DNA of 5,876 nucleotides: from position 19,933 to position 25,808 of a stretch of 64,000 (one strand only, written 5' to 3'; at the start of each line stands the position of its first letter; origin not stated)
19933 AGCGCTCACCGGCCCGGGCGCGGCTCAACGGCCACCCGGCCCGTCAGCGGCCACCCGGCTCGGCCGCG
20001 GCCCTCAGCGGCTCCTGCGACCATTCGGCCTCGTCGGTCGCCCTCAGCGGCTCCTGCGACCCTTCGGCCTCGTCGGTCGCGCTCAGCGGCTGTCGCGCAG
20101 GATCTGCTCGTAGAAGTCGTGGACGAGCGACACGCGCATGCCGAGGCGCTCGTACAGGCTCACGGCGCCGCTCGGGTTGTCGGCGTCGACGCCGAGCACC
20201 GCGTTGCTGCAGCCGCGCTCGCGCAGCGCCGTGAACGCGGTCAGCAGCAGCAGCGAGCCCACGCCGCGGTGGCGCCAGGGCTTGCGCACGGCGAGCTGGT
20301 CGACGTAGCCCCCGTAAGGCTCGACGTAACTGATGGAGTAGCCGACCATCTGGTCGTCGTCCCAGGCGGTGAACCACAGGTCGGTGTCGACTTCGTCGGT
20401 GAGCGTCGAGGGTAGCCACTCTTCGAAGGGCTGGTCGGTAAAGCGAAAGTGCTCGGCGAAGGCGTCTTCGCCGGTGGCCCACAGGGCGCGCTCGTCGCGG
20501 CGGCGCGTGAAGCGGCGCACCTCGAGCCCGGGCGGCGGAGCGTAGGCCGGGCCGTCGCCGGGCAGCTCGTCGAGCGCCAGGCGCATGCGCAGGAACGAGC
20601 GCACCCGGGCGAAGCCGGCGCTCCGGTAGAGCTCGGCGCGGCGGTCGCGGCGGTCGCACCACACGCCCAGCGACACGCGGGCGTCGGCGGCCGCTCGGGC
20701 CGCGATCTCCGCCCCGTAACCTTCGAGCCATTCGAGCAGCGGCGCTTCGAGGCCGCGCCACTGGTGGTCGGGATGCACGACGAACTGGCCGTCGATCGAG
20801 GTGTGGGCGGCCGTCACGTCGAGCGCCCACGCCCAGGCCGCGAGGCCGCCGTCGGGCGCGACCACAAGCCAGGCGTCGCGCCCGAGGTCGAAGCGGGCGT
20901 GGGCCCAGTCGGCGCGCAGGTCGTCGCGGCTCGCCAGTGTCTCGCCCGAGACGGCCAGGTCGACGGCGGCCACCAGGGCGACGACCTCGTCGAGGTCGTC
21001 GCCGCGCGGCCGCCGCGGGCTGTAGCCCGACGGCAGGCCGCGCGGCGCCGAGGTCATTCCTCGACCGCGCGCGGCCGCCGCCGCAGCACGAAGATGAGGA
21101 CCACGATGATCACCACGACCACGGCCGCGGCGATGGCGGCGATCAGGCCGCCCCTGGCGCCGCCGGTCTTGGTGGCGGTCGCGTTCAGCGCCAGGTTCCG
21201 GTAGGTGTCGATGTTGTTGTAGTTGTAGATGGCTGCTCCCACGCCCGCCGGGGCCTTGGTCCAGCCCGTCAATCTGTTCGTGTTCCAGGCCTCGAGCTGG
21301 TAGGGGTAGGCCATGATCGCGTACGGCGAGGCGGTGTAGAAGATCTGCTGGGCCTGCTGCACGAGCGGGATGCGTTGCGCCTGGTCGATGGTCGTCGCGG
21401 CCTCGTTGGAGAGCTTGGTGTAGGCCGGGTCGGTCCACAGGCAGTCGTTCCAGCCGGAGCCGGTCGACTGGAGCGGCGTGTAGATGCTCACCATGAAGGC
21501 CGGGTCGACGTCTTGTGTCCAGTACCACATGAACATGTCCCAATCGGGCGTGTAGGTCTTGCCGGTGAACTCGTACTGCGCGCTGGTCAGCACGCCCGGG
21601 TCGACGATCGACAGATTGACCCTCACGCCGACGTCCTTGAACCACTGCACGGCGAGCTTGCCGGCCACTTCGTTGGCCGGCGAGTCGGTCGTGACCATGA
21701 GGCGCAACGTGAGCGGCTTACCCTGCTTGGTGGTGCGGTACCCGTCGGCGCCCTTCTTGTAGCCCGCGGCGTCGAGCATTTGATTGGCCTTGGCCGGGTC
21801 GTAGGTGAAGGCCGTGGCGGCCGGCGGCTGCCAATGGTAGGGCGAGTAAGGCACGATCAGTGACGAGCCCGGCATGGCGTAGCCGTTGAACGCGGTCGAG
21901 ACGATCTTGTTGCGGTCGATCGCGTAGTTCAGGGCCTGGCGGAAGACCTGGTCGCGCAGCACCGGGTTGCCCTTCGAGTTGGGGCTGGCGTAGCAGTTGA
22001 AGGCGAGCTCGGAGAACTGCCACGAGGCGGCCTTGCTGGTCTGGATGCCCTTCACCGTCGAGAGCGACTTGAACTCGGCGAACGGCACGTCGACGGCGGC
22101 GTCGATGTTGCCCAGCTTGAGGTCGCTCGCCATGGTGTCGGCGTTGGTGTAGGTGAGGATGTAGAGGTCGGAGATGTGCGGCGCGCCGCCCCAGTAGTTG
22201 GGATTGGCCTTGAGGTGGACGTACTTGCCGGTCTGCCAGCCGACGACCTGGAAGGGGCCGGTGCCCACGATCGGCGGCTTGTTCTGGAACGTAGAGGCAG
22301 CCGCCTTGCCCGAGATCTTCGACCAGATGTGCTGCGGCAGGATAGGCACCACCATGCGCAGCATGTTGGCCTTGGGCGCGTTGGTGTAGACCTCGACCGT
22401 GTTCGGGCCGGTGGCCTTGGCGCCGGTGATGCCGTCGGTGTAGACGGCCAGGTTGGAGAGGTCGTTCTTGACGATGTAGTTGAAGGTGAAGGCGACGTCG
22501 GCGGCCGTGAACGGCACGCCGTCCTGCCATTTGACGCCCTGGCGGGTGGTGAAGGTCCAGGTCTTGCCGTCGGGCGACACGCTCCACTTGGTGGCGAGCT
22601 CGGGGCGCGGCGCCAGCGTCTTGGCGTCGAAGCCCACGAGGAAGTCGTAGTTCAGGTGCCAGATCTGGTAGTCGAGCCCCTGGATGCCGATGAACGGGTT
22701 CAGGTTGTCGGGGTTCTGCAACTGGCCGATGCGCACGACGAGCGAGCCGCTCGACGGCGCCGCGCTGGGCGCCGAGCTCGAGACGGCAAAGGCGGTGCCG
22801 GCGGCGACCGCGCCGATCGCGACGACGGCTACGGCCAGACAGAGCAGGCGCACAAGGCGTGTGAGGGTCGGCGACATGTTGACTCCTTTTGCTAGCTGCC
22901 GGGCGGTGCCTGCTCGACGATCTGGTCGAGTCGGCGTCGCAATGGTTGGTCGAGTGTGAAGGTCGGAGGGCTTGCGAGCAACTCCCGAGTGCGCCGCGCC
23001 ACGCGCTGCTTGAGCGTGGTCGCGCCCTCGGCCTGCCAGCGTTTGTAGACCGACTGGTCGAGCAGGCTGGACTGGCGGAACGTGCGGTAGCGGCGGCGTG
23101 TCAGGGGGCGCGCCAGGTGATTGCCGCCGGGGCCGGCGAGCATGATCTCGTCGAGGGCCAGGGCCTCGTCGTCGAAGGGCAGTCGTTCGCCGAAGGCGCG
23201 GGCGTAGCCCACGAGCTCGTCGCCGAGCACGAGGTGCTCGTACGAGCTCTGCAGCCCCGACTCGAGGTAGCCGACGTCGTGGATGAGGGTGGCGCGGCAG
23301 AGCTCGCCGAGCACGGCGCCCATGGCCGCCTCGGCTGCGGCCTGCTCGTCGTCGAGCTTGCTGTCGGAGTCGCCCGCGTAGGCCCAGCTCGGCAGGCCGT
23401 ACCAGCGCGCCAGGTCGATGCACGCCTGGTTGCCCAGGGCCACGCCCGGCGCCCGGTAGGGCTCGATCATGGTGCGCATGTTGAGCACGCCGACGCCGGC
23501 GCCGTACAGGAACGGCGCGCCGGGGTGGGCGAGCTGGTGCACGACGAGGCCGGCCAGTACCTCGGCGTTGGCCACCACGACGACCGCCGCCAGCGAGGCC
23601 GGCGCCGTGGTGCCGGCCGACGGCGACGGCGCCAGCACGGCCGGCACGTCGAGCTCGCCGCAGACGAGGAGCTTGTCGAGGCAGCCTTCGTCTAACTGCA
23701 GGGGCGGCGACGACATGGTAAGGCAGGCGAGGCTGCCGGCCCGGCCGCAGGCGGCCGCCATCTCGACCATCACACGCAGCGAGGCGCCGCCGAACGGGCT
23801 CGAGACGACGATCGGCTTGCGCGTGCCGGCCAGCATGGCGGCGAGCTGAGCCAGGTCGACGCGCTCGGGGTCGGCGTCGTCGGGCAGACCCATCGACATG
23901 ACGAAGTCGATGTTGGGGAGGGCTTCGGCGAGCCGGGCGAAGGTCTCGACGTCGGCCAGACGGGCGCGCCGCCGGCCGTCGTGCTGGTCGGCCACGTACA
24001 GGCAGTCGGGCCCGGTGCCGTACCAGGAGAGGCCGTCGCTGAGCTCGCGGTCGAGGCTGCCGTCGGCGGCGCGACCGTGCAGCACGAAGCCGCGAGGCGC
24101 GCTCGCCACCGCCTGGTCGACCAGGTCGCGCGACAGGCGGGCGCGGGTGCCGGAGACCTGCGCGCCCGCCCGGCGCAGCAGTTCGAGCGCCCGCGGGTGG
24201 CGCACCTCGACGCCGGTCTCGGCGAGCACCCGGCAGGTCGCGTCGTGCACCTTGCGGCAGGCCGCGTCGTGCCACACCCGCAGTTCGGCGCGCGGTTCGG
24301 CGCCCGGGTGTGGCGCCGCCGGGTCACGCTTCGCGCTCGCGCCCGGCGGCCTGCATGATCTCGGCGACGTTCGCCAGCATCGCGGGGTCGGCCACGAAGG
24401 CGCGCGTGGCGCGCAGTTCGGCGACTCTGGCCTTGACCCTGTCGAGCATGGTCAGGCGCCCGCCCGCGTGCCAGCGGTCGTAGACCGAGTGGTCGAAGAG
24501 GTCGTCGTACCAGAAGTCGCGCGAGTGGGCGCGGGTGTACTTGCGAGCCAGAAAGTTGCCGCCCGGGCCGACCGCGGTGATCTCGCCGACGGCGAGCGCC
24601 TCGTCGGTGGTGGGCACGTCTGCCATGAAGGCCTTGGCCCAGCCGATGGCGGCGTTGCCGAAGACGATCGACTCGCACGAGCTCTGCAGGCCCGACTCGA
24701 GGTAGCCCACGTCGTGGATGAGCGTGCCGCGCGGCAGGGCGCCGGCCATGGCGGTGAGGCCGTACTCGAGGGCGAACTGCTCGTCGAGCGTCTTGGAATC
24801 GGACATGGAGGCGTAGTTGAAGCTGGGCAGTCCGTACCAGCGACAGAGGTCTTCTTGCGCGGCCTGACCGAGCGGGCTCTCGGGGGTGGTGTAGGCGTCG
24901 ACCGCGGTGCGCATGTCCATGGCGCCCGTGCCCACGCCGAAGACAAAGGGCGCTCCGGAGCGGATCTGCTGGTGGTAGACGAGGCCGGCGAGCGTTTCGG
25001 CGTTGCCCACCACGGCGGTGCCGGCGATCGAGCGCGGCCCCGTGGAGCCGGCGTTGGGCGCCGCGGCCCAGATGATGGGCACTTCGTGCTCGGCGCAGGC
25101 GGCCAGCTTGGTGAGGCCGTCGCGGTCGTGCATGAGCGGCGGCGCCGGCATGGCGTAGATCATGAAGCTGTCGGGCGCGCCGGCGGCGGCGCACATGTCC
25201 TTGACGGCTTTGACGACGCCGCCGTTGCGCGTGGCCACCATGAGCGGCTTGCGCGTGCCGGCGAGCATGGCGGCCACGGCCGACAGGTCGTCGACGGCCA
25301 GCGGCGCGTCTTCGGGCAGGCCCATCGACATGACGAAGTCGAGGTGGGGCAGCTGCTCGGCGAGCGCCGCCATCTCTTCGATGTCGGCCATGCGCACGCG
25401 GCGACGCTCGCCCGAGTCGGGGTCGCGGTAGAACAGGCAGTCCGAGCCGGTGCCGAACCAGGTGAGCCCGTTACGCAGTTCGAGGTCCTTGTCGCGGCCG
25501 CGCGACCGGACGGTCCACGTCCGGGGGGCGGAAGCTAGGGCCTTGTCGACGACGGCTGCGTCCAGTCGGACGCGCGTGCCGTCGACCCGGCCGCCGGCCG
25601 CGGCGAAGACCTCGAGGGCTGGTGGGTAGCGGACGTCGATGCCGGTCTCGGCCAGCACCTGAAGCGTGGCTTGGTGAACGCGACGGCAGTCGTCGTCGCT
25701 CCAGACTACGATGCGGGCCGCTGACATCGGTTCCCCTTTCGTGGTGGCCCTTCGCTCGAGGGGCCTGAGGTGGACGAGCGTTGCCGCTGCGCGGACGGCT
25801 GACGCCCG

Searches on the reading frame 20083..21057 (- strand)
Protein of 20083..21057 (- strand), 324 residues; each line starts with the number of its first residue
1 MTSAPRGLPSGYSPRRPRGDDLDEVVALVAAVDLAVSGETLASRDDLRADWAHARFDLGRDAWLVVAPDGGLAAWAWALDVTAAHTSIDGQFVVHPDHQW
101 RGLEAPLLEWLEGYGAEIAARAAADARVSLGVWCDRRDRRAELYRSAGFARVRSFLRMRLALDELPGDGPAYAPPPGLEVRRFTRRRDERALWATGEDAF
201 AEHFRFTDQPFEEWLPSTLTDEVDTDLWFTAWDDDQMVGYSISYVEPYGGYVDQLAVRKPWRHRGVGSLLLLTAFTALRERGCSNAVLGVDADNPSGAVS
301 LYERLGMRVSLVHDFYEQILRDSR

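Call 21: search_protein_families(library=pfam, proteins=[window:20083-21057:-], max_evalue=0.001)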
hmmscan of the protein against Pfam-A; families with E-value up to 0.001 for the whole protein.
window:20083-21057:- (324 aa): 5 families
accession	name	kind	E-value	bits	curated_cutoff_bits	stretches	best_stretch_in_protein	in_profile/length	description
PF00583.31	Acetyltransf_1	-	2.5e-19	70.1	20.7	1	206-307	16-116/116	Acetyltransferase (GNAT) family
PF13508.13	Acetyltransf_7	-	1.1e-15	58.2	27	1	227-306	4-81/84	Acetyltransferase (GNAT) domain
PF13673.13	Acetyltransf_10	-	1.1e-09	38.8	23.6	1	227-310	32-110/128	Acetyltransferase (GNAT) domain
PF08445.16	FR47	-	2.8e-06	27.7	22.1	1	245-310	17-80/86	FR47-like protein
PF13480.13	Acetyltransf_6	-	0.00077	20.1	22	1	177-291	19-137/143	Acetyltransferase (GNAT) domain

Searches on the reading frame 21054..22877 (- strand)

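Call 21: search_protein_families(library=pfam, proteins=[window:21054-22877:-], max_evalue=0.001)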
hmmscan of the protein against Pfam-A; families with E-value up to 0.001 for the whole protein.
window:21054-22877:- (607 aa): 1 family
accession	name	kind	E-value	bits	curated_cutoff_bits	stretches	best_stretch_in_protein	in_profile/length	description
PF00496.27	SBP_bac_5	-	9.3e-87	291.9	32.4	1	90-461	2-354/368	Bacterial extracellular solute-binding proteins, family 5 Middle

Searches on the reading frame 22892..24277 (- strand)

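Call 21: search_protein_families(library=pfam, proteins=[window:22892-24277:-], max_evalue=0.001)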
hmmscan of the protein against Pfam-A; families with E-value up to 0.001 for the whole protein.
window:22892-24277:- (461 aa): 1 family
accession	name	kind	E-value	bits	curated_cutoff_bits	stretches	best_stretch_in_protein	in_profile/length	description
PF06253.16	MTTB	-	2.3e-74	250.7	25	1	6-455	38-493/500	Trimethylamine methyltransferase (MTTB)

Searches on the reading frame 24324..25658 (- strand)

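Call 21: search_protein_families(library=pfam, proteins=[window:24324-25658:-], max_evalue=0.001)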
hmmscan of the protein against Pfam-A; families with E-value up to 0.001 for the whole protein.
window:24324-25658:- (444 aa): 1 family
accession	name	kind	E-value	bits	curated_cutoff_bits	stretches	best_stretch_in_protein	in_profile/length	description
PF06253.16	MTTB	-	3.2e-70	237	25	1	2-417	50-473/500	Trimethylamine methyltransferase (MTTB)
